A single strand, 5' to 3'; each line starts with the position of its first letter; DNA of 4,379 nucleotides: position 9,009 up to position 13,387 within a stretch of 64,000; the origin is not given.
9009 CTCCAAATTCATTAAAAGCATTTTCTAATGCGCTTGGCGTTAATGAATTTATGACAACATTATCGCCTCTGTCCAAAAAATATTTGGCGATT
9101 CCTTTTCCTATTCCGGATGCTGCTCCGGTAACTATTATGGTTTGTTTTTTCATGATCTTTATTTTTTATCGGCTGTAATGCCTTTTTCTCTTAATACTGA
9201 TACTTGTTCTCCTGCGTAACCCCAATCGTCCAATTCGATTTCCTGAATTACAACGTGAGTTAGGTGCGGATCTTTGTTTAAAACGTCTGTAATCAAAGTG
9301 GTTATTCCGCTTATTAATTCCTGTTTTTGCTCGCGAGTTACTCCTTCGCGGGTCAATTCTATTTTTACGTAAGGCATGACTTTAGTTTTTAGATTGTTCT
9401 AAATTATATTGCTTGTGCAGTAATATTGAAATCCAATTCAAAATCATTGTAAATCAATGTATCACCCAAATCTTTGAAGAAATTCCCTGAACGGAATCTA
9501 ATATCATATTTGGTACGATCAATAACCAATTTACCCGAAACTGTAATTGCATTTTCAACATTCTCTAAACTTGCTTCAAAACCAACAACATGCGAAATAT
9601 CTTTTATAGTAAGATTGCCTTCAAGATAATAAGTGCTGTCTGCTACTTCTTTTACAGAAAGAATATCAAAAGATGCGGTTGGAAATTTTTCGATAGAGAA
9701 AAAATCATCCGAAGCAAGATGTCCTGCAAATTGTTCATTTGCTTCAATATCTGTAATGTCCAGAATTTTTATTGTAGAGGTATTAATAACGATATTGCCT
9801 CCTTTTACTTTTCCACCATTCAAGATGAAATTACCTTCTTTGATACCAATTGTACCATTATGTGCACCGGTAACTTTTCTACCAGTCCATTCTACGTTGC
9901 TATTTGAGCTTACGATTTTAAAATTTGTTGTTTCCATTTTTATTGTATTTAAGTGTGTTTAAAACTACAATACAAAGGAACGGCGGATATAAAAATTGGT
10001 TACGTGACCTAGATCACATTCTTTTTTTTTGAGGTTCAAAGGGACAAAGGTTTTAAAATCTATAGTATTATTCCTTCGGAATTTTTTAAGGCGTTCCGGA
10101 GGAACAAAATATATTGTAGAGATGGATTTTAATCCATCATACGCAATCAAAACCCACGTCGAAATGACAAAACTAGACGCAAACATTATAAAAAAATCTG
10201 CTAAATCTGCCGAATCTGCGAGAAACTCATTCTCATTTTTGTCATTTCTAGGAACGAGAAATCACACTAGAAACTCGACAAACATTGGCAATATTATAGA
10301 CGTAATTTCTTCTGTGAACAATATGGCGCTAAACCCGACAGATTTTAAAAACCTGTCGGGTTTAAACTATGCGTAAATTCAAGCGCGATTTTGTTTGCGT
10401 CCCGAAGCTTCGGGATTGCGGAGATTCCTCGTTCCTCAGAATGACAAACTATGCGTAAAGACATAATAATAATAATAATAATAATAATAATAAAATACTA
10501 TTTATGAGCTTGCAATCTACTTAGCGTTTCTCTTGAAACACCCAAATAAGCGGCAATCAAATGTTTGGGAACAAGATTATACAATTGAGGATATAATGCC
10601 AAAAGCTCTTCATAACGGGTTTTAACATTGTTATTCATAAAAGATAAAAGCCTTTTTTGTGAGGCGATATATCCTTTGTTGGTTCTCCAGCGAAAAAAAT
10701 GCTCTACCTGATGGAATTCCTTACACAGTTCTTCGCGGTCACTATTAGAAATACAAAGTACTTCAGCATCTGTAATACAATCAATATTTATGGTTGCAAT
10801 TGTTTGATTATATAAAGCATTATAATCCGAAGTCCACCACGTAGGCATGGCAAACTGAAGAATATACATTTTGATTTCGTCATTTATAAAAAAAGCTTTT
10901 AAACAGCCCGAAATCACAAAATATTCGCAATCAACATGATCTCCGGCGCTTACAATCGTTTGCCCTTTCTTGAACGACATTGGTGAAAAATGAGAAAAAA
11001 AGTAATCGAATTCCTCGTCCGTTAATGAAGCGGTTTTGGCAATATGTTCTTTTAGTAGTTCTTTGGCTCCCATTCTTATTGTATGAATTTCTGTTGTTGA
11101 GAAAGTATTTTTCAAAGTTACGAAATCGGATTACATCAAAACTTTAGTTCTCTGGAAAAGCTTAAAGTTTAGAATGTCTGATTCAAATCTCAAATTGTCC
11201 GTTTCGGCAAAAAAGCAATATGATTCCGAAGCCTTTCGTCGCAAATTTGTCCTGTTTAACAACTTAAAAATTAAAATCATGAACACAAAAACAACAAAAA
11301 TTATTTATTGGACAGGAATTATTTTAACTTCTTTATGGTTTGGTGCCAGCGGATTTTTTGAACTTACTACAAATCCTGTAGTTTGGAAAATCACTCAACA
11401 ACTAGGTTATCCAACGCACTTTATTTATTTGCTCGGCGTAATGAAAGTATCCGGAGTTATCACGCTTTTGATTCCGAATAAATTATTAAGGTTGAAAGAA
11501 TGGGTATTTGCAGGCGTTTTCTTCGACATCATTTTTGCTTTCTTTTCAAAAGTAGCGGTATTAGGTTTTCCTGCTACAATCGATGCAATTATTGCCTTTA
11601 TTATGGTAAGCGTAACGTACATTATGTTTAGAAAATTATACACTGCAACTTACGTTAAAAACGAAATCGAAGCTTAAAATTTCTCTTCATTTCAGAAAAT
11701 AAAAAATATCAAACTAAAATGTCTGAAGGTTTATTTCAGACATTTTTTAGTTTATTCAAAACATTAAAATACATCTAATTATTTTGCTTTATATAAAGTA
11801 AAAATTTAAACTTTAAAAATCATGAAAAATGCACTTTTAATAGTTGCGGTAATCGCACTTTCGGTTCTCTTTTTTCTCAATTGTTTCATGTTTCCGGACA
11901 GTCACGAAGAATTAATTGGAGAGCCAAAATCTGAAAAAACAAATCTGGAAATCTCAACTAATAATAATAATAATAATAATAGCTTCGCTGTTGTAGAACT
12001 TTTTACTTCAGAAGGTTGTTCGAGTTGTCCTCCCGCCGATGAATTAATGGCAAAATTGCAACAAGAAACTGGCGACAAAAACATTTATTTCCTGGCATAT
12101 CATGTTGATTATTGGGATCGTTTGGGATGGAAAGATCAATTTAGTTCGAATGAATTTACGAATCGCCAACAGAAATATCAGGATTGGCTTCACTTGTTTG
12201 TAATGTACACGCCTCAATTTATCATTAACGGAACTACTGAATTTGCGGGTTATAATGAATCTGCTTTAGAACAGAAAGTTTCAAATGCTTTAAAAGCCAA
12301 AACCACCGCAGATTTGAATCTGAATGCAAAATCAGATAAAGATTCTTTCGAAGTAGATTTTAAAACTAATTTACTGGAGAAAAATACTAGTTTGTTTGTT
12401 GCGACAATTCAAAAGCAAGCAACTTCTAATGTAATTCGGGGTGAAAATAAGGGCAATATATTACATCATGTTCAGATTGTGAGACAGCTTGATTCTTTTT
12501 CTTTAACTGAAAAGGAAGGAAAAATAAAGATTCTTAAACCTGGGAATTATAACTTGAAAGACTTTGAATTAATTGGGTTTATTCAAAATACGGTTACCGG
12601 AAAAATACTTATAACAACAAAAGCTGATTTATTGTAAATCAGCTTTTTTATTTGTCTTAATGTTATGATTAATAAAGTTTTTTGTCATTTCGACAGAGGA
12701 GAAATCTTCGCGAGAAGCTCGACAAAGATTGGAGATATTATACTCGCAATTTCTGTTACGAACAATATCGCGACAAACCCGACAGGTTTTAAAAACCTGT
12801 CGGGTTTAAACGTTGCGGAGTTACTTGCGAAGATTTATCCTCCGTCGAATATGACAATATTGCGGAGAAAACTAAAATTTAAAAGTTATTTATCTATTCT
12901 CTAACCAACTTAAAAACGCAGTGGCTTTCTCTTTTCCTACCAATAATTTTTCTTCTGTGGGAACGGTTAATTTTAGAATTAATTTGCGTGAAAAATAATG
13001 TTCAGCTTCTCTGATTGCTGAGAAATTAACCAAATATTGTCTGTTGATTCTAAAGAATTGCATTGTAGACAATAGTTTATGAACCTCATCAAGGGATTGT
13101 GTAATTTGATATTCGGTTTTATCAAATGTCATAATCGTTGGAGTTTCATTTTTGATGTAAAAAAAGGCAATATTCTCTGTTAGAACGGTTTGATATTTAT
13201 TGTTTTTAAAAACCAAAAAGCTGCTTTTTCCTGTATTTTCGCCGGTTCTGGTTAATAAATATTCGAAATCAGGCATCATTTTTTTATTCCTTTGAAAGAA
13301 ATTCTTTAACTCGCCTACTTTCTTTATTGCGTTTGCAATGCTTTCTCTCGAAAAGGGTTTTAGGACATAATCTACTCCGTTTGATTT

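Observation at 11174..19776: Three LytTR-type boxes at identical geometry define a local regulon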

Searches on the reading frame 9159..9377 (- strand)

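Call 6: search_protein_families(library=pfam, proteins=[window:9159-9377:-])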
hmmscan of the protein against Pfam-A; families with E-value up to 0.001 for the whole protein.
window:9159-9377:- (72 aa): 1 family
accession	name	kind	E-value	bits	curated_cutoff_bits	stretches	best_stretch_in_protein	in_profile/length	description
PF01361.26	Tautomerase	-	6.9e-17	61.5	22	1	2-60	1-58/60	Tautomerase enzyme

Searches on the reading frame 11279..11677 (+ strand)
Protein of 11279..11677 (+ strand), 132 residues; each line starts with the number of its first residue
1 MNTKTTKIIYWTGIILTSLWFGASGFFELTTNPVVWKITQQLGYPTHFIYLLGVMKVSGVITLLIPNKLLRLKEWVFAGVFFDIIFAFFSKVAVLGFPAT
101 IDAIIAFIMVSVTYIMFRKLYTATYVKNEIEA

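Call 7: search_protein_families(library=pfam, proteins=[window:11279-11677:+])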
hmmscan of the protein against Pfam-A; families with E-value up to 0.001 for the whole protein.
window:11279-11677:+ (132 aa): 1 family
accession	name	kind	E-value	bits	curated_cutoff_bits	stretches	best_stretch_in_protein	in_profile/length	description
PF13564.11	DoxX_2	-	5.1e-12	46.3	26.3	1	15-107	4-97/103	DoxX-like family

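Call 71: search_protein_families(library=ncbifam, proteins=[window:11279-11677:+], max_evalue=0.00001)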
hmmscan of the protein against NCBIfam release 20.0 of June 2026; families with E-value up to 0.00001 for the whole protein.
window:11279-11677:+ (132 aa): 0 families

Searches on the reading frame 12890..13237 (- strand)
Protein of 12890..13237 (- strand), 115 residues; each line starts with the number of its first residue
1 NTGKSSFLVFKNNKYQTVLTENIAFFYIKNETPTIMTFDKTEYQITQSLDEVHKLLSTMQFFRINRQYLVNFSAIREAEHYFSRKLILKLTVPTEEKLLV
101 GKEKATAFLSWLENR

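Call 42: search_solved_structures(query=window:12890-13237:-, max_evalue=10, show_alignments=3)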
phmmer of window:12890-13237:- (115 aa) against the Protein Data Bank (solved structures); distinct sequences matched with E-value up to 10: 0.
